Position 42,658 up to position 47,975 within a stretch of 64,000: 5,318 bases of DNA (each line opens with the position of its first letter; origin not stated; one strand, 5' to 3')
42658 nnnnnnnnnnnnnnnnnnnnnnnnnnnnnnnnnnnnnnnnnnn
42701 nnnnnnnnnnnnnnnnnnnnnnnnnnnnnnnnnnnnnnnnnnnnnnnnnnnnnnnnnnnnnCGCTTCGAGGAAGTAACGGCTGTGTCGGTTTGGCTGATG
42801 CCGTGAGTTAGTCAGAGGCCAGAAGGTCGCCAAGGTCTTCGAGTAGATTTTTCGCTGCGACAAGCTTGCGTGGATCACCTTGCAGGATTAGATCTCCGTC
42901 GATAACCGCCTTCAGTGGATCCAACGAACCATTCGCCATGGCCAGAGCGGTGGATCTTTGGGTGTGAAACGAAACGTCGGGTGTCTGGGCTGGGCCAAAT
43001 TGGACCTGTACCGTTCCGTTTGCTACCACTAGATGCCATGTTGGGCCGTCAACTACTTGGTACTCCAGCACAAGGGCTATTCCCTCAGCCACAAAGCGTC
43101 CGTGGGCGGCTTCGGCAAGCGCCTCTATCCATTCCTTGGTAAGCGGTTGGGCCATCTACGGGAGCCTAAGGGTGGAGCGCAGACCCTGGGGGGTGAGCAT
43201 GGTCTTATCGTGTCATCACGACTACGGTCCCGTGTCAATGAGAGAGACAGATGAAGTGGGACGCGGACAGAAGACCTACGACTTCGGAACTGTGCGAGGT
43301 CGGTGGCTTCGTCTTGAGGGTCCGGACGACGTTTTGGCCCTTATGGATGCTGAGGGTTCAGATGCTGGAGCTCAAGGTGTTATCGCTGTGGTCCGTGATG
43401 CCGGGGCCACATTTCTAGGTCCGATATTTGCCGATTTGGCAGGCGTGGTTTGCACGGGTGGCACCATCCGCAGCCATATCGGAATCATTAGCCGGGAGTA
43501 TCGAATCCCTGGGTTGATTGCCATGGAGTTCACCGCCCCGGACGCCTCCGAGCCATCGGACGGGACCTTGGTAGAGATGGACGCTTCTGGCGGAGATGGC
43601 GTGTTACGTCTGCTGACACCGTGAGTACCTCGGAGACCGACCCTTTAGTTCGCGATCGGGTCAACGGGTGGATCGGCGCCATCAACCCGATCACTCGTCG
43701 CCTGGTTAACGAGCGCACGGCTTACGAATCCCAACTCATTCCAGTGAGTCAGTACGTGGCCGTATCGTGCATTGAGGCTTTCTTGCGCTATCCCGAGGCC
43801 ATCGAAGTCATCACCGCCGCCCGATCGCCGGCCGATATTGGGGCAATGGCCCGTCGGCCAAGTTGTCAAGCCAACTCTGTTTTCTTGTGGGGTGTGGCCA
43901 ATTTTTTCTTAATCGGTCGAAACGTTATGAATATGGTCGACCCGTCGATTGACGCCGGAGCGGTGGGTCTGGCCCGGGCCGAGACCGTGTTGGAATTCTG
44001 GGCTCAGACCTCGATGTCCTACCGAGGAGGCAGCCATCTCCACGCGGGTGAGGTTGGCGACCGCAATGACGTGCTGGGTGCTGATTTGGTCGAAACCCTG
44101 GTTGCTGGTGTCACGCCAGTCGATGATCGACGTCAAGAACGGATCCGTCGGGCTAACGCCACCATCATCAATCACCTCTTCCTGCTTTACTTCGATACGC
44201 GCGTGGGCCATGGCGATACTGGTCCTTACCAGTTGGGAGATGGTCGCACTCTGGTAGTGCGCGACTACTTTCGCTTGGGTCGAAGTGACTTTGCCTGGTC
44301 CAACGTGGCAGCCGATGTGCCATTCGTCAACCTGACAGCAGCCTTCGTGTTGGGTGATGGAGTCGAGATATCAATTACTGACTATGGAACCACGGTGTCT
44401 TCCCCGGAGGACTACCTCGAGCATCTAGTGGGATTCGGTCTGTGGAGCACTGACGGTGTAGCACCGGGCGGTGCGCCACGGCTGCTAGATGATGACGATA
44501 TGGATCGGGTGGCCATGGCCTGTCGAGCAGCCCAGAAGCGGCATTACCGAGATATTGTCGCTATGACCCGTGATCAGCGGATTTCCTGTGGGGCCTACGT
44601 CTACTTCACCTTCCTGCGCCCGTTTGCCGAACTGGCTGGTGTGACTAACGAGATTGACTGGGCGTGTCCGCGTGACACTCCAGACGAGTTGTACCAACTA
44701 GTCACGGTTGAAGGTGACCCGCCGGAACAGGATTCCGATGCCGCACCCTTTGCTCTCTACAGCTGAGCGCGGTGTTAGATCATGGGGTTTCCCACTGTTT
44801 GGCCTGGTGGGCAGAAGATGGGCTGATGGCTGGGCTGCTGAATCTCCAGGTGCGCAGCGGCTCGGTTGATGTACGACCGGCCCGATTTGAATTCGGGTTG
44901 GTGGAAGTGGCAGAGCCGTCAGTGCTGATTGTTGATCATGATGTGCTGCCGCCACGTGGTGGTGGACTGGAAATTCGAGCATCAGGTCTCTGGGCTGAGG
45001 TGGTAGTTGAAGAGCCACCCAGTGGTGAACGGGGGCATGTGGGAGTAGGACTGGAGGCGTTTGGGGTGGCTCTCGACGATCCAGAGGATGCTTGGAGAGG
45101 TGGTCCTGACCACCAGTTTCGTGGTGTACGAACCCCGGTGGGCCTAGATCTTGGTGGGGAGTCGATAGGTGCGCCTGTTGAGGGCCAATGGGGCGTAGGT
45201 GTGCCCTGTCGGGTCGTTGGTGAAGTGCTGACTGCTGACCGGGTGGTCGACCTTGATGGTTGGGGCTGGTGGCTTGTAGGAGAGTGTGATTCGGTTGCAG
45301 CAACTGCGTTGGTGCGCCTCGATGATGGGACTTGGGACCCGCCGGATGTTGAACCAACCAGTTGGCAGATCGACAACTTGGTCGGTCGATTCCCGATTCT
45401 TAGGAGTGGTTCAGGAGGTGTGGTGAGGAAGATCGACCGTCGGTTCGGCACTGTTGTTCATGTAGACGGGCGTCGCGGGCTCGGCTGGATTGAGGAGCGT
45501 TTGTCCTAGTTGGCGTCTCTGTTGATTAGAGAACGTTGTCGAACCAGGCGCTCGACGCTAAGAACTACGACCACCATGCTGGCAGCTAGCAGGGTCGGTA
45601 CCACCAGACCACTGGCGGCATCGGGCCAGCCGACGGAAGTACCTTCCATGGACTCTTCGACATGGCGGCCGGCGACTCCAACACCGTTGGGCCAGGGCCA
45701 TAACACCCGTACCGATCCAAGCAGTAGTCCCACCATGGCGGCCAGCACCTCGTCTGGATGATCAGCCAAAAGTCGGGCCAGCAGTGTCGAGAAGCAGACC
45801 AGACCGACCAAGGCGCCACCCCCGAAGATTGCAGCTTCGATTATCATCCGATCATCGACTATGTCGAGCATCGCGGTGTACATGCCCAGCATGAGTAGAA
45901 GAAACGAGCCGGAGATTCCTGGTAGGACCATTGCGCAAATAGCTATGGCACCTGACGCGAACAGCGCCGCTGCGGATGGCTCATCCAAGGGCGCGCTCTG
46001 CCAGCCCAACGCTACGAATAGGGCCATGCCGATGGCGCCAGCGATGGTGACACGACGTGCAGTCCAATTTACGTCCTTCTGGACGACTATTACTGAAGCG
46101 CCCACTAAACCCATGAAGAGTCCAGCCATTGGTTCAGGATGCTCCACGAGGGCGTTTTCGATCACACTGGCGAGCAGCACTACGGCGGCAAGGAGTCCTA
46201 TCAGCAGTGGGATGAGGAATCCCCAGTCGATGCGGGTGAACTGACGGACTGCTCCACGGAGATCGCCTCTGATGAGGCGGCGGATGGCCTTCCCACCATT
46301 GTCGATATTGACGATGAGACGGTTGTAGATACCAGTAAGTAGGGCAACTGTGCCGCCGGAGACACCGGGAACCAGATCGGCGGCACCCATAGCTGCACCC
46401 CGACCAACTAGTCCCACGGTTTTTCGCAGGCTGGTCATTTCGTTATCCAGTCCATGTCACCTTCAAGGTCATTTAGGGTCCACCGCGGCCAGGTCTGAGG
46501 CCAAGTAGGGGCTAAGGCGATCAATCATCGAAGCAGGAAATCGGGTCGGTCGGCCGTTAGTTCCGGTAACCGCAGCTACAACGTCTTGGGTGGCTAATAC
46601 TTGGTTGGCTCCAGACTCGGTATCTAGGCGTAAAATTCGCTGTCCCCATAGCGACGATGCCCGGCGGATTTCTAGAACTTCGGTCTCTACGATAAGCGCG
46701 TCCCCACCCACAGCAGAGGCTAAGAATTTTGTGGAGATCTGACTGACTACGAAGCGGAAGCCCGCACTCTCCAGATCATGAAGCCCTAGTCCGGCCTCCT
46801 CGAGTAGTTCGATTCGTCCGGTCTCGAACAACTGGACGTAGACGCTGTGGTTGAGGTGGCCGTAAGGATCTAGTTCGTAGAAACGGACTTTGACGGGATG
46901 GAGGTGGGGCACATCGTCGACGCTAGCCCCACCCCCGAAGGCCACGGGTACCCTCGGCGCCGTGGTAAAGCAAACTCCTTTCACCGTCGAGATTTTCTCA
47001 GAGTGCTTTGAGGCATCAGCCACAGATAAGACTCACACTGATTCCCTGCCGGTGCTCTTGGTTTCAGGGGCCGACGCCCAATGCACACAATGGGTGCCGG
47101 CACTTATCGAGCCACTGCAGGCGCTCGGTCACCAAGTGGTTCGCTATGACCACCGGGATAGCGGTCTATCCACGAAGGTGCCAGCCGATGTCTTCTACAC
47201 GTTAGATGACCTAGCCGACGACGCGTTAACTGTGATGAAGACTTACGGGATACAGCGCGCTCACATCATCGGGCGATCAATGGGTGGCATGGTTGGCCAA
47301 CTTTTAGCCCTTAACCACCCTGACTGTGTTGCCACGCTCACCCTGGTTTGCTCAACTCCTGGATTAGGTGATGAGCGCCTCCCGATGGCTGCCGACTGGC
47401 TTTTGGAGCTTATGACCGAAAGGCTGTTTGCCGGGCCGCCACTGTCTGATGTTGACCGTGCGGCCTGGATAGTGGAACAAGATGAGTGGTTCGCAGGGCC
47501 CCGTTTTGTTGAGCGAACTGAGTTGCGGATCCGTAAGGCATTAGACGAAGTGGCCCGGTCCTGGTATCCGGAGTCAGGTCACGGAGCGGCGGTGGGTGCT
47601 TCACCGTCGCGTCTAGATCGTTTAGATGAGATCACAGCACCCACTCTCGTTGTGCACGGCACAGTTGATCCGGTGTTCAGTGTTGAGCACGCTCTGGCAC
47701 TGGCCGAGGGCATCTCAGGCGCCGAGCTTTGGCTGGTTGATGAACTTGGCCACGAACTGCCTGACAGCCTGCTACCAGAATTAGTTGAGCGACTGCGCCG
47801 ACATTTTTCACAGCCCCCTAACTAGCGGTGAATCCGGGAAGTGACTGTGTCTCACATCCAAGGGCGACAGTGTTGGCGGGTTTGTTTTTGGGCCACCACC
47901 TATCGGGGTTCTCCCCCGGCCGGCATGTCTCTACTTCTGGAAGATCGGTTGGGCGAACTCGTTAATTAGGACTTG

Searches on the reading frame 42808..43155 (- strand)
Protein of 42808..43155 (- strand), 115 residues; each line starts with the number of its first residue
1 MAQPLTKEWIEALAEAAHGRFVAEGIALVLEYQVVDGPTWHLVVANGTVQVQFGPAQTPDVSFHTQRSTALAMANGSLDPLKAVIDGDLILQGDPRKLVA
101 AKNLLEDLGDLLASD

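Call 79: search_protein_families(library=pfam, proteins=[window:42808-43155:-], max_evalue=0.001)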
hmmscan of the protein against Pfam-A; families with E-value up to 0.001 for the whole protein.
window:42808-43155:- (115 aa): 2 families
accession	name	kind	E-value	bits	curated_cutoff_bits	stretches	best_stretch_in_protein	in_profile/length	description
PF02036.22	SCP2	-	4e-11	43.6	21.3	1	25-106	18-101/101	SCP-2 sterol transfer family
PF14864.11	Alkyl_sulf_C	-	8.6e-05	23.2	27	1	23-106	29-114/125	Alkyl sulfatase C-terminal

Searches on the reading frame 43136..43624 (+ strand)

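Call 79: search_protein_families(library=pfam, proteins=[window:43136-43624:+], max_evalue=0.001)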
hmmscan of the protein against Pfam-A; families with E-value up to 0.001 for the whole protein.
window:43136-43624:+ (162 aa): 1 family
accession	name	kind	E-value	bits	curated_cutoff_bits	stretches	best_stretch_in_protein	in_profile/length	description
PF00391.29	PEP-utilizers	-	1.2e-05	25.2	23.1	1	80-151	3-70/72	PEP-utilising enzyme, mobile domain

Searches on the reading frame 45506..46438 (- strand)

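Call 79: search_protein_families(library=pfam, proteins=[window:45506-46438:-], max_evalue=0.001)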
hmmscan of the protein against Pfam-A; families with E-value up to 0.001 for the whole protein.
window:45506-46438:- (310 aa): 1 family
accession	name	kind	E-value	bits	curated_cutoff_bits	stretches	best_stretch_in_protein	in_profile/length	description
PF04018.18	VCA0040-like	-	9.7e-68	228.8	26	1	17-252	1-234/246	Undecaprenyl phosphate translocase-like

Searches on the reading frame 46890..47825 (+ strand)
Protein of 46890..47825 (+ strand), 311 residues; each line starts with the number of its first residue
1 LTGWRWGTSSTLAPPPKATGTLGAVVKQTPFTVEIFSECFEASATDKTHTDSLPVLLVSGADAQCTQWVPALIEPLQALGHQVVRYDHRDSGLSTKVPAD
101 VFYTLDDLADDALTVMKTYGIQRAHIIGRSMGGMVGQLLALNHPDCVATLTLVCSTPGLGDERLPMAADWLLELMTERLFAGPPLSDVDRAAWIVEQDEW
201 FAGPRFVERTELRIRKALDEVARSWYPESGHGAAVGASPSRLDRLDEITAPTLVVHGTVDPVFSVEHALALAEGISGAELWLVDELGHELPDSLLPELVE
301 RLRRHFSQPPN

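Call 79: search_protein_families(library=pfam, proteins=[window:46890-47825:+], max_evalue=0.001)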
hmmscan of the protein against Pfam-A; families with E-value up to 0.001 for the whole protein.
window:46890-47825:+ (311 aa): 6 families
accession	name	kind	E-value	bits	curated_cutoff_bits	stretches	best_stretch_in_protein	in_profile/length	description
PF00561.26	Abhydrolase_1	-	7.7e-23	81.9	25.8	1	55-290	3-240/245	alpha/beta hydrolase fold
PF12146.15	Hydrolase_4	-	9.6e-16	58.2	27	1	55-290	7-234/239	Serine aminopeptidase, S33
PF12697.13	Abhydrolase_6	-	1.4e-13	52.5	26.3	1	55-291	1-206/217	Alpha/beta hydrolase family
PF20408.4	Abhydrolase_11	-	6.6e-05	23.2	27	0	56-146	6-99/193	Alpha/beta hydrolase domain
PF03096.20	Ndr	-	8.5e-05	21.9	23.3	1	97-157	73-134/283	Ndr family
PF08386.16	Abhydrolase_4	-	0.00082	19.9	21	0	243-289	28-74/103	TAP-like protein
